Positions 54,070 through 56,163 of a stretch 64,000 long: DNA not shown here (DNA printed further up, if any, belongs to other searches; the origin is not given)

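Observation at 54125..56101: AT-rich GmrSD-like (DUF262/DUF1524) defence gene inserted between nuoF and rpe/nuoG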

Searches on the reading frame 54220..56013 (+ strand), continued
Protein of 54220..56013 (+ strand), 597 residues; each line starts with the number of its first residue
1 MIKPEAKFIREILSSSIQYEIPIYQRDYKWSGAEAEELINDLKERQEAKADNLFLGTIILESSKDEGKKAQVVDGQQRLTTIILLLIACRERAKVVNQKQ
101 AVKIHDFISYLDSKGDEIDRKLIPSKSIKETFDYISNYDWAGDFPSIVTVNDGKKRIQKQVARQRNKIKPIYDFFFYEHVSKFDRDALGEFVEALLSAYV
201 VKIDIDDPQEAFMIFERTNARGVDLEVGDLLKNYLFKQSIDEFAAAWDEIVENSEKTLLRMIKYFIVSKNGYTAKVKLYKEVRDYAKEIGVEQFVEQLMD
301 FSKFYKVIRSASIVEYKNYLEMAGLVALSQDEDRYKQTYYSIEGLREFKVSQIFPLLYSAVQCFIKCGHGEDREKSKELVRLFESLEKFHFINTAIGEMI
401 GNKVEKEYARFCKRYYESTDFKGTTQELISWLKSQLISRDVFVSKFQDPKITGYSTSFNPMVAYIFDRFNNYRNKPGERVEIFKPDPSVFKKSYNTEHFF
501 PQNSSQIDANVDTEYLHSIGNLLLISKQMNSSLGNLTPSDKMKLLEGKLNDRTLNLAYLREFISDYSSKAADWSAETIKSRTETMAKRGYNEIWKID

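Call 37: find_encoding_contigs(protein=P0003, flank=8000, max_places=2)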
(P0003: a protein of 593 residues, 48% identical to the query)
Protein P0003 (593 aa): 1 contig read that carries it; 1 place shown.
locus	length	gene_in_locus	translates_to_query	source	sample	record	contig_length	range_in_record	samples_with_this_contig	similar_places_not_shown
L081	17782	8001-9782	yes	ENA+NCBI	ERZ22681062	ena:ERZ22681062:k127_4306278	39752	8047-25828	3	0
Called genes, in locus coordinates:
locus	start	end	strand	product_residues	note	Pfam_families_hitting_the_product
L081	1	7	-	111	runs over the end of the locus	PF03091:CutA1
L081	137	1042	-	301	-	PF07963:N_methyl (weak)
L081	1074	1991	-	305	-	PF07963:N_methyl (weak)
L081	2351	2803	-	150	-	-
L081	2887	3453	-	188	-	-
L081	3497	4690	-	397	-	PF01471:PG_binding_1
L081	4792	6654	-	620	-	PF02771:Acyl-CoA_dh_N (faint), PF02770:Acyl-CoA_dh_M, PF00441:Acyl-CoA_dh_1, PF08028:Acyl-CoA_dh_2, PF12806:Acyl-CoA_dh_C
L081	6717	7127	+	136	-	-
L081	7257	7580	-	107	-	PF01934:HepT-like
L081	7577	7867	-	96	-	PF01909:NTP_transf_2, PF18765:Polbeta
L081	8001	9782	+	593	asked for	PF03235:GmrSD_N, PF07510:GmrSD_C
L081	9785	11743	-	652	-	PF16177:ACAS_N, PF00501:AMP-binding, PF13193:AMP-binding_C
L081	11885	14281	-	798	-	-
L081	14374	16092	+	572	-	PF00501:AMP-binding, PF13193:AMP-binding_C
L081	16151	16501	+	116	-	PF13499:EF-hand_7 (faint), PF00036:EF-hand_1 (weak), PF13202:EF-hand_5 (faint), PF13405:EF-hand_6 (faint), PF13833:EF-hand_8 (faint)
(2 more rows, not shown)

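Call 38: find_encoding_contigs(protein=P0013, flank=8000, max_places=2)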
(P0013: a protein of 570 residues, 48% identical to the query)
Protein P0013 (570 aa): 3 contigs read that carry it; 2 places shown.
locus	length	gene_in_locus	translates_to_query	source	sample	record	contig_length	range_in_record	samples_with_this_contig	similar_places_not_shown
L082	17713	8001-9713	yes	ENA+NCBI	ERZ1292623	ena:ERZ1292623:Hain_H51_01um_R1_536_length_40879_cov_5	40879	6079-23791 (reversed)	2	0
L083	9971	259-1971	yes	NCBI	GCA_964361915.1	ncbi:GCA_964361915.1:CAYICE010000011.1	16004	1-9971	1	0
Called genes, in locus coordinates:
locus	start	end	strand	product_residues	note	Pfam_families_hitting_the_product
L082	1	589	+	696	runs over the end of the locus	PF01751:Toprim, PF01131:Topoisom_bac, PF01396:Zn_ribbon_Top1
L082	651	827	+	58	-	-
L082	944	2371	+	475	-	PF13328:HD_4, PF01966:HD, PF04607:RelA_SpoT, PF02824:TGS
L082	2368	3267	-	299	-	PF02195:ParB_N, PF17762:HTH_ParB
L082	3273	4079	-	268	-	PF00142:Fer4_NifH (weak), PF01656:CbiA, PF02374:ArsA_ATPase (weak), PF06564:CBP_BcsQ, PF09140:MipZ (weak), PF10609:ParA (weak), PF13614:AAA_31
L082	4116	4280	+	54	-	-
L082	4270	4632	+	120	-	-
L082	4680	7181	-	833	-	PF00133:tRNA-synt_1, PF09334:tRNA-synt_1g, PF13603:tRNA-synt_1_2, PF00133:tRNA-synt_1, PF09334:tRNA-synt_1g, PF08264:Anticodon_1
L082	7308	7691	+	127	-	-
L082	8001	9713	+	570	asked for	PF03235:GmrSD_N, PF07510:GmrSD_C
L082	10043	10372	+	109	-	-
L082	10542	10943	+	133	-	-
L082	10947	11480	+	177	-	PF02600:DsbB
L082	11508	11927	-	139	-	PF07731:Cu-oxidase_2 (faint), PF13473:Cupredoxin_1, PF00127:Copper-bind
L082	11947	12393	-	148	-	-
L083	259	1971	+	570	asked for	PF03235:GmrSD_N, PF07510:GmrSD_C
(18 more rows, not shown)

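Call 40: find_encoding_contigs(protein=P0075, flank=8000, max_places=2)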
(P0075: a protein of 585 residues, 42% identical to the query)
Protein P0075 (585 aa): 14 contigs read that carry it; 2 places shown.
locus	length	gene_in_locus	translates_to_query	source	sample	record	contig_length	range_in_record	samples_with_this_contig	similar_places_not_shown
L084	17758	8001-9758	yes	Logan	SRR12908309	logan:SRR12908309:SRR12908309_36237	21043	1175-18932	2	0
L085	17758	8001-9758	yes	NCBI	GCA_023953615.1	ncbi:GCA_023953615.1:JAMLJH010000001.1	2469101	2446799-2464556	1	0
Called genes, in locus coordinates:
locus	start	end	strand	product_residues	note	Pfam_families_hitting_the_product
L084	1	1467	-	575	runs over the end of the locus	PF00160:Pro_isomerase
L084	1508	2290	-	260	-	PF00459:Inositol_P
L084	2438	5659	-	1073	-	PF00873:ACR_tran, PF02355:SecD_SecF_C (weak), PF03176:MMPL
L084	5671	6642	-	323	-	PF25917:BSH_RND, PF25876:HH_MFP_RND, PF25954:Beta-barrel_RND_2, PF25967:RND-MFP_C (weak), PF25975:CzcB_C (weak), PF25989:YknX_C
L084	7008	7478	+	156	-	PF00210:Ferritin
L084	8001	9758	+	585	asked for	PF03235:GmrSD_N, PF07510:GmrSD_C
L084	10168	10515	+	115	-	-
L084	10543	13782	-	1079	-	PF00005:ABC_tran (faint), PF02463:SMC_N (faint), PF03193:RsgA_GTPase (faint), PF13191:AAA_16 (faint), PF13304:AAA_21 (faint), PF13401:AAA_22 (faint), PF17760:UvrA_inter, PF17755:UvrA_DNA-bind, +4 more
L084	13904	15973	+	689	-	PF13927:Ig_3 (faint), PF07679:I-set (weak), PF17963:Big_9, PF17892:Cadherin_5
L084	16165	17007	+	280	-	-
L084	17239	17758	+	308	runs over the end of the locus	PF01261:AP_endonuc_2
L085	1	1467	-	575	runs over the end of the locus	PF00160:Pro_isomerase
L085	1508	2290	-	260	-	PF00459:Inositol_P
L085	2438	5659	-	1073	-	PF00873:ACR_tran, PF02355:SecD_SecF_C (weak), PF03176:MMPL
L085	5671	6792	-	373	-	PF25917:BSH_RND, PF25876:HH_MFP_RND, PF25954:Beta-barrel_RND_2, PF25967:RND-MFP_C (weak), PF25975:CzcB_C (weak), PF25989:YknX_C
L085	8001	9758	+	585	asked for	PF03235:GmrSD_N, PF07510:GmrSD_C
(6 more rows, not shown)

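Call 41: find_encoding_contigs(protein=P0034, flank=8000, max_places=1)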
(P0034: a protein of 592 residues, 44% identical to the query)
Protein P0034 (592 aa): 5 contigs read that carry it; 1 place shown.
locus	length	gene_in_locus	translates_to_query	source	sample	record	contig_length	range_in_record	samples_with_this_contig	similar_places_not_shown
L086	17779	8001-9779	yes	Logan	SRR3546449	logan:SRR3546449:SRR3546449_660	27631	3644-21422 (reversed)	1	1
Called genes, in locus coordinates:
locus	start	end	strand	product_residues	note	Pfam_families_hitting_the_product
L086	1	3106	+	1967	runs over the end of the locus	PF14130:Cap4_nuclease, PF05729:NACHT (weak), PF13191:AAA_16 (weak), PF13401:AAA_22, PF24883:NPHP3_N (weak)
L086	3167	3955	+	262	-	-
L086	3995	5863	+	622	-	PF08378:NERD, PF00580:UvrD-helicase (faint), PF01443:Viral_helicase1 (weak), PF13361:UvrD_C, PF13538:UvrD_C_2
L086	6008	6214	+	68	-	PF13560:HTH_31, PF12844:HTH_19, PF01381:HTH_3, PF13443:HTH_26 (weak)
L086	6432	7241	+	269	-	PF11907:DUF3427 (weak), PF13020:NOV_C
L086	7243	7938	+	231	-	-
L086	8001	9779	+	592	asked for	PF03235:GmrSD_N, PF07510:GmrSD_C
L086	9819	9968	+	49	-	-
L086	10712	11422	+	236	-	PF12706:Lactamase_B_2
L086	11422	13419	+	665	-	PF00270:DEAD (weak), PF13307:Helicase_C_2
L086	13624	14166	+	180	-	PF01613:Flavin_Reduct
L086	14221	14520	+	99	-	-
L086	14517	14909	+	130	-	-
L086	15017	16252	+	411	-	-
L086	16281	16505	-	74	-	-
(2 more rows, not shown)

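Call 49: predict_structure(alignment_id=A1)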
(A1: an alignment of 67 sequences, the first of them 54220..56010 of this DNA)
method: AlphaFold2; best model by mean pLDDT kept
length: 597 residues; sequences in the alignment: 67
mean_pLDDT: 88.8   pTM: 0.67
mean pLDDT of the five models: 88.8, 88.2, 88.0, 87.5, 87.1
residues with pLDDT >= 90: 389; 70-90: 162; 50-70: 40; < 50: 6
segments of 3 or more residues with pLDDT < 50: 219-223
pLDDT, mean of each block of 10 residues (from residue 1): 84 92 77 81 76 84 74 90 97 94 95 82 91 94 90 87 91 94 95 94 80 56 56 72 83 88 96 86 92 94 96 95 96 93 93 96 97 96 97 88 88 97 98 96 94 84 95 85 87 91 67 86 93 92 95 92 95 92 97 93
secondary structure, 60 per line:
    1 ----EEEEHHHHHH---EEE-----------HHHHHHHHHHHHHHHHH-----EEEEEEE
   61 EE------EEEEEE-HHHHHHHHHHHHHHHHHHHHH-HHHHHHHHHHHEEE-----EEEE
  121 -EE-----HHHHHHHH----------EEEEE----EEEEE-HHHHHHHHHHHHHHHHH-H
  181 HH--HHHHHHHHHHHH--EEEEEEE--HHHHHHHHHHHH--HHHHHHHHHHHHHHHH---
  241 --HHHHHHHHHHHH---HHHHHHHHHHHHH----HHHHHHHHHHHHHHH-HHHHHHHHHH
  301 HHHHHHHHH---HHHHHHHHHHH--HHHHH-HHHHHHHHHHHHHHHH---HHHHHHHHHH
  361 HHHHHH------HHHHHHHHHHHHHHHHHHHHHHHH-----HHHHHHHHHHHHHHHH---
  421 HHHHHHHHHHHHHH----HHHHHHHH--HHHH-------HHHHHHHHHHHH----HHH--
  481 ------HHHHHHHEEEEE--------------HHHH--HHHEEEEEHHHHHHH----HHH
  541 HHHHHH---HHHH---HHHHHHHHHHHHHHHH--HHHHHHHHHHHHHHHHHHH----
elements in order: E5-8 H9-14 E18-20 H32-48 E54-62 E69-74 H76-96 H98-108 E109-111 E117-120 H129-136 E147-151 E156-160 H162-178 H185-196 E199-205 H208-219 H222-237 H243-254 H258-270 H275-289 H291-309 H313-323 H326-330 H332-347 H351-366 H373-396 H402-417 H421-434 H439-446 H449-452 H460-471 H487-493 E494-498 H513-516 E522-526 H527-533 H538-546 H550-553 H557-572 H575-593

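Call 51: fold_search(model_id=the predicted structure, library=pdb)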
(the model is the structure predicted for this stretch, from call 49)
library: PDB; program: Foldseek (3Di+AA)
matches with E <= 10: 89; with E <= 0.001: 8
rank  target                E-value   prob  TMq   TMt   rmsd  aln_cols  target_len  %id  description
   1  9jfl_B                5.7e-13  1.00  0.44  0.44  16.9       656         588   18  Molecular basis of the phosphorothioation-sensing antiphage defence system DndBCDE-DndI (released 2024-12-11)
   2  9jfl_A                7.0e-13  1.00  0.44  0.44  16.7       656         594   17  Molecular basis of the phosphorothioation-sensing antiphage defence system DndBCDE-DndI (released 2024-12-11)
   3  7drr_A                2.0e-12  1.00  0.59  0.48   9.0       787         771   15  Structure of SspE-R100A protein (released 2022-06-29)
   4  7drs_A                6.9e-12  1.00  0.63  0.51   8.1       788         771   15  Structure of SspE_40224 (released 2022-06-29)
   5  6jiv_A                1.4e-09  1.00  0.47  0.49   8.7       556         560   15  SspE crystal structure (released 2020-03-25)
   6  6jiv_C                7.1e-09  1.00  0.46  0.49   8.2       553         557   15  SspE crystal structure (released 2020-03-25)
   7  7dri_B                4.6e-04  1.00  0.38  0.47   7.6       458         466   14  Structure of SspE_CTD_41658 (released 2022-06-29)
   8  7dri_A                6.0e-04  1.00  0.36  0.44   9.5       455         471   14  Structure of SspE_CTD_41658 (released 2022-06-29)
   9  7p9m_A                1.2e-03  1.00  0.33  0.34  15.4       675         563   14  BrxU, GmrSD-family Type IV restriction enzyme (released 2021-12-08)
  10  5cwf_B                1.9e-01  0.82  0.15  0.37  11.8       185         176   12  Crystal structure of de novo designed helical repeat protein DHR8 (released 2015-12-16)
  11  7rmx                  5.4e-01  0.44  0.15  0.30  17.1       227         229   13  Structure of De Novo designed tunable symmetric protein pockets (released 2022-08-03)
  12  7rmy                  9.1e-01  0.12  0.10  0.17  17.8       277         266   13  De Novo designed tunable protein pockets, D_3-337 (released 2022-08-03)
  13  5jv2                  1.8e+00  0.03  0.09  0.12  19.5       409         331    9  Crystal structure of human FPPS in complex with an allosteric inhibitor MIT-01-055 (released 2017-03-15)
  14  8pds_A                2.1e+00  0.02  0.07  0.10  24.8       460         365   12  Local refinement of dimeric HMPV N-RNA bound to the C-terminal region of P (released 2023-12-06)
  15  8pdp_A                2.3e+00  0.02  0.07  0.10  24.1       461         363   11  10-mer ring of HMPV N-RNA bound to the C-terminal region of P (released 2023-12-06)
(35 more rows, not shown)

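Call 60: search_dna_similar(query=window:54220-56010:+, collection=phages, mode=protein, max_rows=12)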
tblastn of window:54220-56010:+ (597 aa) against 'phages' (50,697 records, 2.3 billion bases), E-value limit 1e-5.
Records with a match: 10; places in all: 10; records where one place covers at least 80% of the query: 6.
Best place of each record, by identity: <60% 10.
By first word of the organism name: Listeria 4; Streptococcus 2; Anaerosphaera 1; Anaeroplasmataceae 1; Bacteriophage 1; Salmonella 1.
By host as written in the record: Listeria monocytogenes 4; Anaerosphaera 1; Anaeroplasmataceae 1; - 1; Streptococcus suis FJZZ32 1; Streptococcus suis FJZZ39 1; Homo sapiens 1.
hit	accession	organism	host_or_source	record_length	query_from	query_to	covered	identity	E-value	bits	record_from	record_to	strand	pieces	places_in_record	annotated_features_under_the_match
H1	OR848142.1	Listeria phage LM 4-14-1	Listeria monocytogenes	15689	19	596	97%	25.9%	7e-29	128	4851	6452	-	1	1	record has no annotation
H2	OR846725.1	Listeria phage LM 4-11-1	Listeria monocytogenes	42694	19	596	97%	25.9%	7e-29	128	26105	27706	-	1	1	record has no annotation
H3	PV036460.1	Anaerosphaera phage IMGVR 8818211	Anaerosphaera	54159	5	595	99%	23.6%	2e-10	71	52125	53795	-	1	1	hypothetical protein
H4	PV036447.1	Anaeroplasmataceae phage NatCom_34063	Anaeroplasmataceae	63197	18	586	95%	23.9%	1e-15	87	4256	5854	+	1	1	hypothetical protein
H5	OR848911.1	Listeria phage LM 4-14-1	Listeria monocytogenes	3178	4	556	93%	23.4%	5e-9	65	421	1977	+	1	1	record has no annotation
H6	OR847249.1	Listeria phage LM 4-11-1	Listeria monocytogenes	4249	4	556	93%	23.2%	4e-8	62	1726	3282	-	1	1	record has no annotation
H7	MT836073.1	Bacteriophage sp.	human fecal samples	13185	21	269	42%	28.7%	4e-9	66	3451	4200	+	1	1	record has no annotation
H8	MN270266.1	Streptococcus phage phi-SsuFJZZ32_rum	Streptococcus suis FJZZ32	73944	2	269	45%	26.1%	2e-6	57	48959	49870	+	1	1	hypothetical protein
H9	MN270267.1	Streptococcus phage phi-SsuFJZZ39_rum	Streptococcus suis FJZZ39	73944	2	269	45%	26.1%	2e-6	57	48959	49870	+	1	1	hypothetical protein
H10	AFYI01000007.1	Salmonella enterica subsp. enterica serovar Infantis str. ...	Homo sapiens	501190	2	271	45%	25.6%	3e-8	63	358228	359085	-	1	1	hypothetical protein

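Call 61: search_dna_similar(query=window:54220-56010:+, collection=plasmids, mode=protein, max_rows=12)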
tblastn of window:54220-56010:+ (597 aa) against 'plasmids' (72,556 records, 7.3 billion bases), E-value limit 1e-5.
Records with a match: 218; places in all: 221; records where one place covers at least 80% of the query: 58.
Best place of each record, by identity: <60% 218.
By first word of the organism name: Klebsiella 68; Enterobacter 24; Enterococcus 13; Rhizobium 12; Escherichia 8; Bacillus 6; Vibrio 4; Planktothrix 4; Staphylococcus 4; Lactiplantibacillus 4; and 57 more.
By predicted mobility (MOB-suite, as given by PLSDB): conjugative 95; non-mobilizable 76; mobilizable 47.
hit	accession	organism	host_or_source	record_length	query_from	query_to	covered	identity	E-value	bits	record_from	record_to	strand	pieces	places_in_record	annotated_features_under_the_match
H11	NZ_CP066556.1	Enterobacter hormaechei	Genomic DNA,zoo environmental surface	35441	2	596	96%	26.7%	8e-12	168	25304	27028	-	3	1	DUF262 domain-containing protein | hypothetical protein | DUF1524 domain-containing protein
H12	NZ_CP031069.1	Bacillus sp. JAS24-2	cell culture,soil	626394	6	596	99%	25.9%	3e-30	134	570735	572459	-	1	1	DUF262 domain-containing protein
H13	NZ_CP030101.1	Listeria monocytogenes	Environment,water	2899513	19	596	97%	25.6%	2e-28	128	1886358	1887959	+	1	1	none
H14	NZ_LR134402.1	Listeria monocytogenes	Homo sapiens,Vein blood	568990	19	596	97%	25.2%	7e-28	127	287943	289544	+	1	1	DUF262 domain-containing protein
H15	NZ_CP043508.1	Acetobacter vaccinii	cell culture,blue berry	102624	21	596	96%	25.1%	4e-24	115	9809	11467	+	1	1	DUF262 domain-containing protein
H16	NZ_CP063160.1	Bacillus cereus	-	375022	2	585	98%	24.7%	9e-17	92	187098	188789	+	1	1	DUF262 domain-containing protein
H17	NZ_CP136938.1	Enterobacter sp. JJBC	-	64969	9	595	98%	24.5%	4e-21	105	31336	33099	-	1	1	DUF262 domain-containing protein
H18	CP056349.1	Escherichia coli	culture,Wastewater effluent sample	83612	9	595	98%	24.4%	4e-22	109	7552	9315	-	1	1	DUF262 domain-containing protein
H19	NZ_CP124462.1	Escherichia coli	environmental: river/lake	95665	9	595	98%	24.4%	4e-22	109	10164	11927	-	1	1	DUF262 domain-containing protein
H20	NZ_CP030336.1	Escherichia coli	-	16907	9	595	98%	24.4%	7e-22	108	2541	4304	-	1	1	DUF262 domain-containing protein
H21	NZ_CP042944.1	Escherichia fergusonii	Homo sapiens,feces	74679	9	595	98%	24.4%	8e-22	108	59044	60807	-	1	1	DUF262 domain-containing protein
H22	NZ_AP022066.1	Escherichia coli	-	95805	9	595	98%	24.3%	8e-22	108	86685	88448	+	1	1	DUF262 domain-containing protein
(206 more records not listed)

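Call 64: find_encoding_contigs(protein=P0055, flank=9000, max_places=1)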
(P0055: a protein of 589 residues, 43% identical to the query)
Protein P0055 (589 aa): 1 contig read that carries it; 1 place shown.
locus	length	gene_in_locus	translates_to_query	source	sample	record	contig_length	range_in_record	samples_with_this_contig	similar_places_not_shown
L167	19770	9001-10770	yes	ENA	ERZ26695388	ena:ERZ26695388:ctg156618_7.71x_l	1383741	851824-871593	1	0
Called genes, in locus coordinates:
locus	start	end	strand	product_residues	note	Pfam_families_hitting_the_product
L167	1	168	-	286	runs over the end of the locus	PF00135:COesterase, PF20434:BD-FAE, PF00561:Abhydrolase_1 (faint), PF07859:Abhydrolase_3, PF12146:Hydrolase_4 (faint), PF12697:Abhydrolase_6 (faint), PF00326:Peptidase_S9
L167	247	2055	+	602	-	PF01368:DHH, PF02272:DHHA1, PF17768:RecJ_OB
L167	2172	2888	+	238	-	PF01936:NYN, PF12872:OST-HTH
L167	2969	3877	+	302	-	PF00126:HTH_1, PF03466:LysR_substrate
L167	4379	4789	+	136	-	-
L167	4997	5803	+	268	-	PF01987:AIM24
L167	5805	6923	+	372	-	PF01435:Peptidase_M48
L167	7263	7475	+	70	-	PF15919:HicB_lk_antitox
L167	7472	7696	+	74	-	PF07927:HicA_toxin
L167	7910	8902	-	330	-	PF05598:DUF772, PF01609:DDE_Tnp_1, PF13612:DDE_Tnp_1_3, PF13359:DDE_Tnp_4, PF13751:DDE_Tnp_1_6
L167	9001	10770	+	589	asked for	PF03235:GmrSD_N, PF07510:GmrSD_C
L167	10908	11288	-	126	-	PF01850:PIN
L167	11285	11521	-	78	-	PF01402:RHH_1 (weak)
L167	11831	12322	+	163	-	PF03061:4HBT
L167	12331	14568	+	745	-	PF00521:DNA_topoisoIV, PF03989:DNA_gyraseA_C (weak)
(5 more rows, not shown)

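Call 65: find_encoding_contigs(protein=P0076, flank=9000, max_places=1)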
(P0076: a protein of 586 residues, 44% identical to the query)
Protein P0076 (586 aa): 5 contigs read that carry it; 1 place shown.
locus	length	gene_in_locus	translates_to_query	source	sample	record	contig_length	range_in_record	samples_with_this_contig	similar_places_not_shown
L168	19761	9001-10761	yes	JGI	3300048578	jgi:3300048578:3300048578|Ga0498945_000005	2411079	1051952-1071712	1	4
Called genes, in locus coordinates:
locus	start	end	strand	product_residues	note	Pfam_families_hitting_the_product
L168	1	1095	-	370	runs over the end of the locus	PF13685:Fe-ADH_2, PF01761:DHQ_synthase, PF24621:DHQS_C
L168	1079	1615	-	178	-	PF13238:AAA_18 (weak), PF01202:SKI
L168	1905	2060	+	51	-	-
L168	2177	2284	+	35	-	-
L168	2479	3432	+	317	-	PF02899:Phage_int_SAM_1, PF00589:Phage_integrase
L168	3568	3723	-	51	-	-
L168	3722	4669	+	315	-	PF03255:ACCA, PF01039:Carboxyl_trans, PF06833:MdcE (weak)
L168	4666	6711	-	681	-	-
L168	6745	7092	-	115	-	PF13467:RHH_4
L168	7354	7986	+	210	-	PF00226:DnaJ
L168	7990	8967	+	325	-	PF12556:CobS_N, PF07728:AAA_5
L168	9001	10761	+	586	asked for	PF03235:GmrSD_N, PF07510:GmrSD_C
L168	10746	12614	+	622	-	PF06213:CobT, PF11775:CobT_C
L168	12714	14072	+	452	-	PF13393:tRNA-synt_His, PF03129:HGTP_anticodon (weak)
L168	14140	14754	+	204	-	-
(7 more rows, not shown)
